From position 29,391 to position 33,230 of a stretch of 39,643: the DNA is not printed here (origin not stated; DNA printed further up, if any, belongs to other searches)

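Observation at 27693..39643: Divergent ~12-kb cluster of giant secreted proteins sharing CBM9-like and jelly-roll modules: candidate undescribed cell-surface glycan-processing system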

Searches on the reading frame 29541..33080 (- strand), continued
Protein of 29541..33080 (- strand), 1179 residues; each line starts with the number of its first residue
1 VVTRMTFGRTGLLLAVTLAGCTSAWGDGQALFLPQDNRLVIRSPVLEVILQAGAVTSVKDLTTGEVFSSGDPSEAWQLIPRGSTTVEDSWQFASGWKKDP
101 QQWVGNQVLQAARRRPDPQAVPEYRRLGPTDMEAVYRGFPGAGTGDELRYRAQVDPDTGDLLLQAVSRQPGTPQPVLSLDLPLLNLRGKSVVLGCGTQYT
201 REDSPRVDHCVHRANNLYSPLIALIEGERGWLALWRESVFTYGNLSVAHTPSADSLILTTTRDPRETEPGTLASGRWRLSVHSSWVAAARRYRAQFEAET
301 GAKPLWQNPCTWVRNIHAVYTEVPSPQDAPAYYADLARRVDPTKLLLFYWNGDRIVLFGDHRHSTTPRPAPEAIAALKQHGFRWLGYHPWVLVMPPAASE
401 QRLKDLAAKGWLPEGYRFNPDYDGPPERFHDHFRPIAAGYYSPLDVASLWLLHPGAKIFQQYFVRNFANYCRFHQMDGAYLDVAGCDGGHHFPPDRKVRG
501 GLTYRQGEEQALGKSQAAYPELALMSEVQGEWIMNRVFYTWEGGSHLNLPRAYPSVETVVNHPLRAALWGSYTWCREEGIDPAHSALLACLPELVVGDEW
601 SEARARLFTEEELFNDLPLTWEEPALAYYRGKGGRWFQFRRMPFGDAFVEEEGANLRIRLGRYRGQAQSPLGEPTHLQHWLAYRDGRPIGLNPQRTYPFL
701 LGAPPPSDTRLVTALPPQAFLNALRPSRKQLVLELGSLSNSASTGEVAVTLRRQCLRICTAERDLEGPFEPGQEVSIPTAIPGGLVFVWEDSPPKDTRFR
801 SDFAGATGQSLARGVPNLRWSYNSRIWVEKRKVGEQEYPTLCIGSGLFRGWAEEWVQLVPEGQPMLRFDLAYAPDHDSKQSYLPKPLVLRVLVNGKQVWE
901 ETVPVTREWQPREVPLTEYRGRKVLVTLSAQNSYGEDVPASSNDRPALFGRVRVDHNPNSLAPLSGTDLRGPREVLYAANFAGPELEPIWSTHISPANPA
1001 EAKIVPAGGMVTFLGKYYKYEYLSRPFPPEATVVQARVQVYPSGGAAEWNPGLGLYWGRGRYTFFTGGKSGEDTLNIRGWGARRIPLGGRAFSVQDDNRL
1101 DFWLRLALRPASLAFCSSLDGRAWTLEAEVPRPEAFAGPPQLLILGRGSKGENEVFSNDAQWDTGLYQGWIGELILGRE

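Call 44: fold_search(model_id=the predicted structure, library=pdb)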
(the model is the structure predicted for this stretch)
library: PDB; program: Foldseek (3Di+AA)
matches with E <= 10: 1432; with E <= 0.001: 338
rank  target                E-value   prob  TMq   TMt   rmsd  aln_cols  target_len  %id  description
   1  5a55                  9.4e-22  1.00  0.25  0.27  25.7      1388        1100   10  The native structure of GH101 from Streptococcus pneumoniae TIGR4 (released 2015-09-02)
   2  3ecq_A                5.3e-21  1.00  0.25  0.23  25.2      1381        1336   10  Endo-alpha-N-acetylgalactosaminidase from Streptococcus pneumoniae: SeMet structure (released 2008-09-09)
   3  5x7o_A                1.4e-18  1.00  0.14  0.13  32.0      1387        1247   11  Crystal structure of Paenibacillus sp. 598K alpha-1,6-glucosyltransferase (released 2017-07-26)
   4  5f7u_A                1.6e-16  1.00  0.26  0.28  21.8      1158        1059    8  Cycloalternan-forming enzyme from Listeria monocytogenes in complex with pentasaccharide substrate (released 2016-09-21)
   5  4kwu                  1.4e-15  1.00  0.26  0.29  21.8      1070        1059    9  1.9 Angstrom resolution crystal structure of uncharacterized protein lmo2446 from Listeria monocytogenes EGD-e in comple (released 2013-06-19)
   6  4kmq                  2.1e-15  1.00  0.26  0.28  21.1      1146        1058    9  1.9 Angstrom resolution crystal structure of uncharacterized protein lmo2446 from Listeria monocytogenes EGD-e (released 2013-05-29)
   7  8x1b                  3.4e-14  1.00  0.33  0.54  14.7       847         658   11  Cryo-EM structure of FpGalactosaminidase from Flavonifractor plautii in apo state (released 2024-11-13)
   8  9awt_A                3.8e-13  1.00  0.32  0.53  14.4       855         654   11  Structure of the A type blood alpha-D-galactosamine galactosaminidase from Flavonifractor plautii in complex with GalN (released 2024-12-18)
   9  9kz6_A                1.0e-12  1.00  0.29  0.20  27.6      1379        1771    9  The cryo-EM structure of porcine serum MGAM (released 2025-12-10)
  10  5wzq_B                1.2e-12  1.00  0.36  0.64   6.4       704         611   12  Alpha-N-acetylgalactosaminidase NagBb from Bifidobacterium bifidum - quadruple mutant (released 2017-06-07)
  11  9ayu_A                1.9e-12  1.00  0.32  0.53  13.3       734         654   11  Structure of the A type blood alpha-D-galactosamine galactosaminidase D463A mutant from Flavonifractor plautii (released 2024-12-18)
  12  5wzn_A                2.1e-12  1.00  0.35  0.62   6.5       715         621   12  Alpha-N-acetylgalactosaminidase NagBb from Bifidobacterium bifidum - GalNAc complex (released 2017-06-07)
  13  4fnr_A                3.0e-12  1.00  0.27  0.39  12.3       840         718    9  Crystal structure of GH36 alpha-galactosidase AgaA from Geobacillus stearothermophilus (released 2012-10-03)
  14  5nn4_A                3.2e-12  1.00  0.28  0.37  22.2      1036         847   10  Crystal structure of human lysosomal acid-alpha-glucosidase, GAA, in complex with N-acetyl-cysteine (released 2017-10-25)
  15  3mi6_B                4.2e-12  1.00  0.27  0.38  12.4       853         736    9  Crystal structure of the alpha-galactosidase from Lactobacillus brevis, Northeast Structural Genomics Consortium Targe (released 2010-04-28)
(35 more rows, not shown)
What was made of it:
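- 29541..33080 (-): 1179-aa lipoprotein. A predicted alpha-glycosidase-like enzyme from a rare branch of the DUF6259 superfamily. Domains: N-terminal beta-sandwich (aa 30-282), (beta/alpha)8 barrel (aa 285-611), beta-sandwich stack (aa 625-960), ConA-like domain (aa 970-1179). Foldseek hits to GH101, GH31, GH36 and GH129 (call 44).
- On GH101 / GH129: Foldseek 9e-22 to 5A55, and TMt 0.64 to 5WZQ (call 44).
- Closest known: GH129 alpha-N-acetylgalactosaminidase NagBb. Same: Foldseek gives E 9e-22 to GH101, and TMt 0.62-0.64 with rmsd ~6.4 to GH129 (call 44).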

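Call 46: search_protein_families(library=pfam, proteins=[L001:13034-17110:+, L001:17468-21106:-, L002:5319-9332:-, L002:1460-5299:-, L002:14022-16772:+], max_evalue=0.01)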
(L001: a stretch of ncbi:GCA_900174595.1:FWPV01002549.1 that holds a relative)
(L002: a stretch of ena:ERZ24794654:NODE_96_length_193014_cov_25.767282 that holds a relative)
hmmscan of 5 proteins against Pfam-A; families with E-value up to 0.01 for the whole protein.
L001:13034-17110:+ (1358 aa): 1 family
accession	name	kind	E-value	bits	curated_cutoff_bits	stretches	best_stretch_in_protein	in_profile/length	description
PF19543.5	GH123_N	-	6.9e-24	84.2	22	2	436-611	301-484/969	Glycoside hydrolase 123, N-terminal domain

L001:17468-21106:- (1212 aa): 0 families

L002:5319-9332:- (1337 aa): 3 families
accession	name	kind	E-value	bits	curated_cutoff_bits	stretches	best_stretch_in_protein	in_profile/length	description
PF08532.16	Glyco_hydro_42M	-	1e-07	32.1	25.8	1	973-1126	53-200/207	Beta-galactosidase trimerisation domain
PF00754.31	F5_F8_type_C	-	1.7e-05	25.3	28.2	1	1234-1330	26-125/127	F5/8 type C domain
PF06452.16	CBM9_1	-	3.9e-05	24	23.4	1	232-370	2-137/185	Carbohydrate family 9 binding domain-like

L002:1460-5299:- (1279 aa): 2 families
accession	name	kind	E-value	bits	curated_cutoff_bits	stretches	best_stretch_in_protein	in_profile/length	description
PF06452.16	CBM9_1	-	7.6e-11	42.7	23.4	1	226-407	3-180/185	Carbohydrate family 9 binding domain-like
PF08532.16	Glyco_hydro_42M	-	3.4e-07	30.4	25.8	1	922-1069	57-204/207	Beta-galactosidase trimerisation domain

L002:14022-16772:+ (916 aa): 1 family
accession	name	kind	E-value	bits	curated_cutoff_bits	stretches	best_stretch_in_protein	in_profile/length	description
PF13229.12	Beta_helix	-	0.00055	20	25.9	1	330-496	2-144/158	Right handed beta helix region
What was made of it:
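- On GH123: They are present in intact orthologues at 84 bits (call 46).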

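Call 63: find_related_loci(query=A1, collection=metagenome_contigs, flank=10000)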
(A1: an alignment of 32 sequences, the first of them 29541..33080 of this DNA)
Query A1 (1179 aa) in metagenome_contigs; peptide patterns used: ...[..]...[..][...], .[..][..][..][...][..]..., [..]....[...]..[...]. (x = any residue, [..] = any of these).
143 stretches matched a pattern; 31 encode a relative of the query (tblastn E <= 1e-3); 31 distinct loci.
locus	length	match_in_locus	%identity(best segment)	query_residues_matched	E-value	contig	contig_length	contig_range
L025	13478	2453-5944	48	7-1179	0e+0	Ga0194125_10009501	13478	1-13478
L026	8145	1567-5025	43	5-1179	0e+0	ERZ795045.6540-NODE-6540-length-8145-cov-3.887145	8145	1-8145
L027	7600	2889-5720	48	12-955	0e+0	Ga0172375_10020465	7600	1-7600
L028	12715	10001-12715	49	12-916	0e+0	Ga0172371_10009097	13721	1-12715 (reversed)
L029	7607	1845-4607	48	35-955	0e+0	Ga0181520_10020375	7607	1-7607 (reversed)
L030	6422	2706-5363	43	32-931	0e+0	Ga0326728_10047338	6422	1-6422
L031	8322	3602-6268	40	32-954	0e+0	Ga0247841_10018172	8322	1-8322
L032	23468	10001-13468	42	4-1179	0e+0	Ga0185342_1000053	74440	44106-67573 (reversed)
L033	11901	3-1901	43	543-1179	6e-164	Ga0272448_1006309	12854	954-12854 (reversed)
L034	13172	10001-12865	33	39-955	2e-143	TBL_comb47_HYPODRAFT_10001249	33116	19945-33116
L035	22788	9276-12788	54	12-1179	0e+0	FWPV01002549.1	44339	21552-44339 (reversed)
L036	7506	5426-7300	38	38-669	2e-115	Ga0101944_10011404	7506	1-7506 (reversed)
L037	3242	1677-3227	37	79-602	2e-117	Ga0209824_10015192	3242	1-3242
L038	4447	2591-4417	37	35-651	7e-115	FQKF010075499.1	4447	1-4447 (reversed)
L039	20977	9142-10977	37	31-650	7e-113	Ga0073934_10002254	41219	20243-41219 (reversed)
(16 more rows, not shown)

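Call 65: search_solved_structures(query=L001:13034-17110:+, max_evalue=1, show_alignments=1)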
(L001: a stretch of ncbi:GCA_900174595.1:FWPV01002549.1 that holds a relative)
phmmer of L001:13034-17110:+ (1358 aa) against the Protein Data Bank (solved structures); distinct sequences matched with E-value up to 1: 0.
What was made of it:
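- Closest known: GH123 beta-N-acetylgalactosaminidases. Different: There is no sequence hit to solved structures (call 65).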

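Call 97: find_encoding_contigs(protein=P0004, flank=6000, max_places=1)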
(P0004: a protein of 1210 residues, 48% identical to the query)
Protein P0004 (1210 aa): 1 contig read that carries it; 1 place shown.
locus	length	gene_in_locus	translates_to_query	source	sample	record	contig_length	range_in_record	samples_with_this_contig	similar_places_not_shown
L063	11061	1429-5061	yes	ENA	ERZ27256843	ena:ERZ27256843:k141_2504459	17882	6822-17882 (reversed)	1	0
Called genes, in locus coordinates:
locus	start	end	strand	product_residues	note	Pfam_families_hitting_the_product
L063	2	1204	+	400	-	?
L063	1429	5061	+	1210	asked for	-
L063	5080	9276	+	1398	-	PF19543:GH123_N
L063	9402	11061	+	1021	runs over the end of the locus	PF06452:CBM9_1 (faint)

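Call 98: find_encoding_contigs(protein=P0005, flank=6000, max_places=1)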
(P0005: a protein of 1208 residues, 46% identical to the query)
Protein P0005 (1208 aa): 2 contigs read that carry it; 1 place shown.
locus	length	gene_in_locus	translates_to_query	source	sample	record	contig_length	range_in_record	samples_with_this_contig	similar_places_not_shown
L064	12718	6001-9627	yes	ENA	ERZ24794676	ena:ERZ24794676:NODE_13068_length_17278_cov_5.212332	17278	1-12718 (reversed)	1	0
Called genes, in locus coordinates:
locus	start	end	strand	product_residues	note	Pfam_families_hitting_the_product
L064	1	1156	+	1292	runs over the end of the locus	PF19543:GH123_N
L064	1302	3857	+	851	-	-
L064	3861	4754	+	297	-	PF01073:3Beta_HSD, PF01370:Epimerase, PF02719:Polysacc_synt_2 (weak), PF04321:RmlD_sub_bind (weak), PF13460:NAD_binding_10, PF16363:GDP_Man_Dehyd, PF07993:NAD_binding_4 (weak)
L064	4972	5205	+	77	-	PF02604:PhdYeFM_antitox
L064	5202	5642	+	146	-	PF01850:PIN (weak)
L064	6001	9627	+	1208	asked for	-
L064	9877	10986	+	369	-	PF00246:Peptidase_M14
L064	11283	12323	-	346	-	-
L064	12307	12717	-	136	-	?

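Call 99: find_encoding_contigs(protein=P0011, flank=6000, max_places=1)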
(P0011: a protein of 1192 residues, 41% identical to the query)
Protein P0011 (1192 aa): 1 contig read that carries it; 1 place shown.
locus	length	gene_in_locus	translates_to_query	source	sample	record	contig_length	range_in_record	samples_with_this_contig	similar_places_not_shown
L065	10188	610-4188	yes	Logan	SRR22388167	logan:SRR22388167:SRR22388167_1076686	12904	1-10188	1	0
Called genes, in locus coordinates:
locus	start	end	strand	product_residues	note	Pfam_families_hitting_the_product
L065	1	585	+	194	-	?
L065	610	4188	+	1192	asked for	-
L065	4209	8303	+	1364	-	PF19543:GH123_N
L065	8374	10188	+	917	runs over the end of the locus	-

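Call 100: find_encoding_contigs(protein=P0013, flank=6000, max_places=1)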
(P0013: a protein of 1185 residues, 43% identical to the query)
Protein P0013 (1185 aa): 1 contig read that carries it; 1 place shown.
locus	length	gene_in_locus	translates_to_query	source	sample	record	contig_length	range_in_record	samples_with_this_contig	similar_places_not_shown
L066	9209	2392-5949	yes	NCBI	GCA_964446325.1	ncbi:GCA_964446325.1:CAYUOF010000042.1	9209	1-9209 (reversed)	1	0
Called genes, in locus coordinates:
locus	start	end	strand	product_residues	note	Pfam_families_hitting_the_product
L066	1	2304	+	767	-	?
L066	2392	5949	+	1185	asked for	-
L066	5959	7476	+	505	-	PF00149:Metallophos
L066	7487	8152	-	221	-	PF02581:TMP-TENI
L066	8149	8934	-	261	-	PF01946:Thi4, PF00890:FAD_binding_2 (faint), PF01266:DAO (weak), PF07992:Pyr_redox_2 (weak), PF13450:NAD_binding_8 (weak)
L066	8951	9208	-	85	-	?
